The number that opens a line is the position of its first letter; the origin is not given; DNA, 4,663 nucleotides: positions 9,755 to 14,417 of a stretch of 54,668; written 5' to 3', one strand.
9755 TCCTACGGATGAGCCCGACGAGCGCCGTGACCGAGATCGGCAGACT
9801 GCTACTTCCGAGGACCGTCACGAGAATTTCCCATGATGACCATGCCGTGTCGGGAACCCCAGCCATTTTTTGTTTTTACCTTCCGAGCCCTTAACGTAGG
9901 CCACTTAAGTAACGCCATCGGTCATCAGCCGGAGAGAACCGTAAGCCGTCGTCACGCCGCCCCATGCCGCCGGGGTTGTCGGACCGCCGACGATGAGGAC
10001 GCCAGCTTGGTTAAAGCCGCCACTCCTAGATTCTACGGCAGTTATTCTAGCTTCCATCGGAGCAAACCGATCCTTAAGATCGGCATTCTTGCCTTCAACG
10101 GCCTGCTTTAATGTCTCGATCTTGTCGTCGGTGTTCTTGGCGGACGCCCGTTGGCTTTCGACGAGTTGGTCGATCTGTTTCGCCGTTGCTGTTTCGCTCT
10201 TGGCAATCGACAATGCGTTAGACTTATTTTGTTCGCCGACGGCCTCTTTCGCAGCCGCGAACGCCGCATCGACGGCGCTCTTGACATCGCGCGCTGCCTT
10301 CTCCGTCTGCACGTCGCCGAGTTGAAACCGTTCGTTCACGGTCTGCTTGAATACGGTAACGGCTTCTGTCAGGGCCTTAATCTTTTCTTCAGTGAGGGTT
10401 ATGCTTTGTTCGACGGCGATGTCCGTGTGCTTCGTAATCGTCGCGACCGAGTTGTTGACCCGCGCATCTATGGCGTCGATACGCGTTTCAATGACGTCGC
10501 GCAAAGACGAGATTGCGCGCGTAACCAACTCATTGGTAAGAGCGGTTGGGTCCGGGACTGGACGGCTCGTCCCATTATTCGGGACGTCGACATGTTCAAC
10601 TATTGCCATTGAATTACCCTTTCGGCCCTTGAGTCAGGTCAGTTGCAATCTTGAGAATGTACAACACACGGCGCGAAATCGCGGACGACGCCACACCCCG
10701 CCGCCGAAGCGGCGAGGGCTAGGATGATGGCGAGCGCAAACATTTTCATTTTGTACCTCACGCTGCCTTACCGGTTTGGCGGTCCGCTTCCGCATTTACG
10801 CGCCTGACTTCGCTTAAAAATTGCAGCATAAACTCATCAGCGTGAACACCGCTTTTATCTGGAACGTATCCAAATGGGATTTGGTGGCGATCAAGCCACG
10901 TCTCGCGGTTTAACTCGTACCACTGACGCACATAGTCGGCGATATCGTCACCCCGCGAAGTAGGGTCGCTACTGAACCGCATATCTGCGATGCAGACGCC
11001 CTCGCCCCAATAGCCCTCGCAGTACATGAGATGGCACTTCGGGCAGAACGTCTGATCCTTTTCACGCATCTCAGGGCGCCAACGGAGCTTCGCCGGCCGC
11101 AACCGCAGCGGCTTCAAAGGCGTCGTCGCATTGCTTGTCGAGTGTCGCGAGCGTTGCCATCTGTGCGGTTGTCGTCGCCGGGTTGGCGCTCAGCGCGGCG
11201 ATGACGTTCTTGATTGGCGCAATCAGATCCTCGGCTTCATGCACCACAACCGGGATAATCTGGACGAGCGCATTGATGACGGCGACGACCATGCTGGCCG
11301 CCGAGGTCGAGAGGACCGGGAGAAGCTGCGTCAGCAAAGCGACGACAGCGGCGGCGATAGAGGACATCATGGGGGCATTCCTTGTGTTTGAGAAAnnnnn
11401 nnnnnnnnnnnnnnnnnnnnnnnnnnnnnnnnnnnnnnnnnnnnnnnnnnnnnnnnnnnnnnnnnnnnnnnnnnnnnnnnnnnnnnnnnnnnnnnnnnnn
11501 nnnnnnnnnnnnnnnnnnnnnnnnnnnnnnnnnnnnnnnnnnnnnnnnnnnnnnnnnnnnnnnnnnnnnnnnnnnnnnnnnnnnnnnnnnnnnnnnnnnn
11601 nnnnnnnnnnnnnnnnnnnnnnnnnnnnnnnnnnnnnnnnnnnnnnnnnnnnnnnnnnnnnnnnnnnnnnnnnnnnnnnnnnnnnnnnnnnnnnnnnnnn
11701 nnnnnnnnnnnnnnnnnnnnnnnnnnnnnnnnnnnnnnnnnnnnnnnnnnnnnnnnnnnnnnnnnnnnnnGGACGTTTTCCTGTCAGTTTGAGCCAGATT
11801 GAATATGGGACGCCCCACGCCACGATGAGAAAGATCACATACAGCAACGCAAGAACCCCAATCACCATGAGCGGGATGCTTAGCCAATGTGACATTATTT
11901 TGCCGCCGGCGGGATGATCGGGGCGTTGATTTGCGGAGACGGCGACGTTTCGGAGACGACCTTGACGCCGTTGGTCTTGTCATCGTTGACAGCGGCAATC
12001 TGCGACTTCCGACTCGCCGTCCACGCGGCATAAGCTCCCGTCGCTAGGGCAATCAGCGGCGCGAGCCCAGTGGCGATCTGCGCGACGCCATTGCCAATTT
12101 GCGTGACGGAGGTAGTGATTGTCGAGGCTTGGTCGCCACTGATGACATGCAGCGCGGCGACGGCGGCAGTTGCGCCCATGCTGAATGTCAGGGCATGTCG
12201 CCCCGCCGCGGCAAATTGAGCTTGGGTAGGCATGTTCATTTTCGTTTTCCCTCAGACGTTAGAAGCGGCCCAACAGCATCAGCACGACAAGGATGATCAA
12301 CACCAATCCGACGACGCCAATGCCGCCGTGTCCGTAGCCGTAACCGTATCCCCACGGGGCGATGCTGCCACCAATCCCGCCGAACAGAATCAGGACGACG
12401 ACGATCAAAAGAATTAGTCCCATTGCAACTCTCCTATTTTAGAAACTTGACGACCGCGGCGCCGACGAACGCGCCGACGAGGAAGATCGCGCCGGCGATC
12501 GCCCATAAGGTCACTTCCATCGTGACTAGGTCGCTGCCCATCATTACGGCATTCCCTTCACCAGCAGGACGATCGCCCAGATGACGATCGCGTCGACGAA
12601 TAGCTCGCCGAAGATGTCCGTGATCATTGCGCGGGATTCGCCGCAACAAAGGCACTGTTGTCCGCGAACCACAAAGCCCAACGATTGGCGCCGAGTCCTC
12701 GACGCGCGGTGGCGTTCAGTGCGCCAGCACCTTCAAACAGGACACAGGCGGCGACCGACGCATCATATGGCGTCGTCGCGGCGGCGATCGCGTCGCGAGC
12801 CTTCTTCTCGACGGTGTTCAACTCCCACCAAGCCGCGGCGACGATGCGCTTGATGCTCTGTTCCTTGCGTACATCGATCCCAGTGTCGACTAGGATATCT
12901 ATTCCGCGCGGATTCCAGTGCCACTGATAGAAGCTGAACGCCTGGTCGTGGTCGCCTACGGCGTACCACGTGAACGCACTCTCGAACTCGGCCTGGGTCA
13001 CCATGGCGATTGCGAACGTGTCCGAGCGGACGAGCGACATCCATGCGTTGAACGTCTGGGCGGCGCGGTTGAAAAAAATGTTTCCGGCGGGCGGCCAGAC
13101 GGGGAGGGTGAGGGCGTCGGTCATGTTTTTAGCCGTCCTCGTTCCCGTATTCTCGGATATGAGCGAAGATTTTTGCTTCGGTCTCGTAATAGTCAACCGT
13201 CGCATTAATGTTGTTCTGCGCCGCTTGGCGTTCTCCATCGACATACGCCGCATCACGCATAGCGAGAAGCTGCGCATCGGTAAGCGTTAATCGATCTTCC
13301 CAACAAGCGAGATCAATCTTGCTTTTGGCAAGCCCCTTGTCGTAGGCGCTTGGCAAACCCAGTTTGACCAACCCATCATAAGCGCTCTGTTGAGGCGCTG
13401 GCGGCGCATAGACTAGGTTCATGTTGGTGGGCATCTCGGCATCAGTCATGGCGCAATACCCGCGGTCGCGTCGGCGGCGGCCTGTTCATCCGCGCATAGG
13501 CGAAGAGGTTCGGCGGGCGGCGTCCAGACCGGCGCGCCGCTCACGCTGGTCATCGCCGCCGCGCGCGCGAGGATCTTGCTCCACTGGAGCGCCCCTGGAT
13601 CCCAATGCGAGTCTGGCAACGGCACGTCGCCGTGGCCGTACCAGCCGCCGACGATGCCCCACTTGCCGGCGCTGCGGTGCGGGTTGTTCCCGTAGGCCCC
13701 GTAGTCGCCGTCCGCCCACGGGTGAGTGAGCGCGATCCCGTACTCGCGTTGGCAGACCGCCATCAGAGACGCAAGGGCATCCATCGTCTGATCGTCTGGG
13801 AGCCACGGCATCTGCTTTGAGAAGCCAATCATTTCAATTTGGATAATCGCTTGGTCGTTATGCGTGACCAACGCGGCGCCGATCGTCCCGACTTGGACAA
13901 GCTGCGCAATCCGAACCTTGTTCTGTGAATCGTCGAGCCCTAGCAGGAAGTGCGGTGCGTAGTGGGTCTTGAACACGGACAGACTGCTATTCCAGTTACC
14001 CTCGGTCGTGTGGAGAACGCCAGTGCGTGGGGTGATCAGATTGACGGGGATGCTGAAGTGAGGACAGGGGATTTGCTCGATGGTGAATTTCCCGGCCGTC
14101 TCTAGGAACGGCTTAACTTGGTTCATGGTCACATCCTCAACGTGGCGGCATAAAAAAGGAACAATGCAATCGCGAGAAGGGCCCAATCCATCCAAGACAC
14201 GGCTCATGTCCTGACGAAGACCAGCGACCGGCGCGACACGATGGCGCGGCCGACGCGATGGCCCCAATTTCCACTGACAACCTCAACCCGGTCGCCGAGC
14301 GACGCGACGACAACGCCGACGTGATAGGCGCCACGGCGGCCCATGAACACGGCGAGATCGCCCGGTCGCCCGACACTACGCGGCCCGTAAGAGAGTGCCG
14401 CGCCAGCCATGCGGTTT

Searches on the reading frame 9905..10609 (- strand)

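Call 49: search_protein_families(library=pfam, proteins=[window:9905-10609:-], max_evalue=0.001)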
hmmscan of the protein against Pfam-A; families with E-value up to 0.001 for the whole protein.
window:9905-10609:- (234 aa): 1 family
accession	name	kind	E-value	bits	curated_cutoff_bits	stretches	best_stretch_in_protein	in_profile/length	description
PF17072.10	Spike_torovirin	-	0.00091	17.8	35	1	28-119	877-967/1272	Torovirinae spike glycoprotein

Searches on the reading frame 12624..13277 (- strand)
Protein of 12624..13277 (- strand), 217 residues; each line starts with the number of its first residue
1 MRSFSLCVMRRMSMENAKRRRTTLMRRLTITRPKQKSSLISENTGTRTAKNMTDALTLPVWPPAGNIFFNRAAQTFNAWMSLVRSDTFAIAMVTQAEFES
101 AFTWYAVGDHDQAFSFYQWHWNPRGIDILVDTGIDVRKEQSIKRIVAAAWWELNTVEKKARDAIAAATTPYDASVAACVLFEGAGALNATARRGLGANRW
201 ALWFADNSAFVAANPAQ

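Call 49: search_protein_families(library=pfam, proteins=[window:12624-13277:-], max_evalue=0.001)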
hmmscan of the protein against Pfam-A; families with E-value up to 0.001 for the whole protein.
window:12624-13277:- (217 aa): 1 family
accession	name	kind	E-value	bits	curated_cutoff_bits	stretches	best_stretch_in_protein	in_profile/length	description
PF18013.6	Phage_lysozyme2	-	4.3e-10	40.3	28.2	1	71-202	2-138/140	Phage tail lysozyme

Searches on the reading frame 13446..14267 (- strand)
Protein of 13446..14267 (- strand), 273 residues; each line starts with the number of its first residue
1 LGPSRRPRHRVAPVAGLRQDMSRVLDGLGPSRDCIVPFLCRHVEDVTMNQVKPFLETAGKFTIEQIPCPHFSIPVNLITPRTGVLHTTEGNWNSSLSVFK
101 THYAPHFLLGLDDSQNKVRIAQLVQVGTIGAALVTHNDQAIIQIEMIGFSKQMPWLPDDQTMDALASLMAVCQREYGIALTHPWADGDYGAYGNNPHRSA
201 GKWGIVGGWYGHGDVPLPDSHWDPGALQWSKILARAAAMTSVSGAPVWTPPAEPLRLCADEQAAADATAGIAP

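Call 49: search_protein_families(library=pfam, proteins=[window:13446-14267:-], max_evalue=0.001)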
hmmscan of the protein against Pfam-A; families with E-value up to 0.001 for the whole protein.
window:13446-14267:- (273 aa): 1 family
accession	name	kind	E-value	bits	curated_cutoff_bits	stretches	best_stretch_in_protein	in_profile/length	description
PF01510.30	Amidase_2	-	9.2e-08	32.9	26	1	80-225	5-130/131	N-acetylmuramoyl-L-alanine amidase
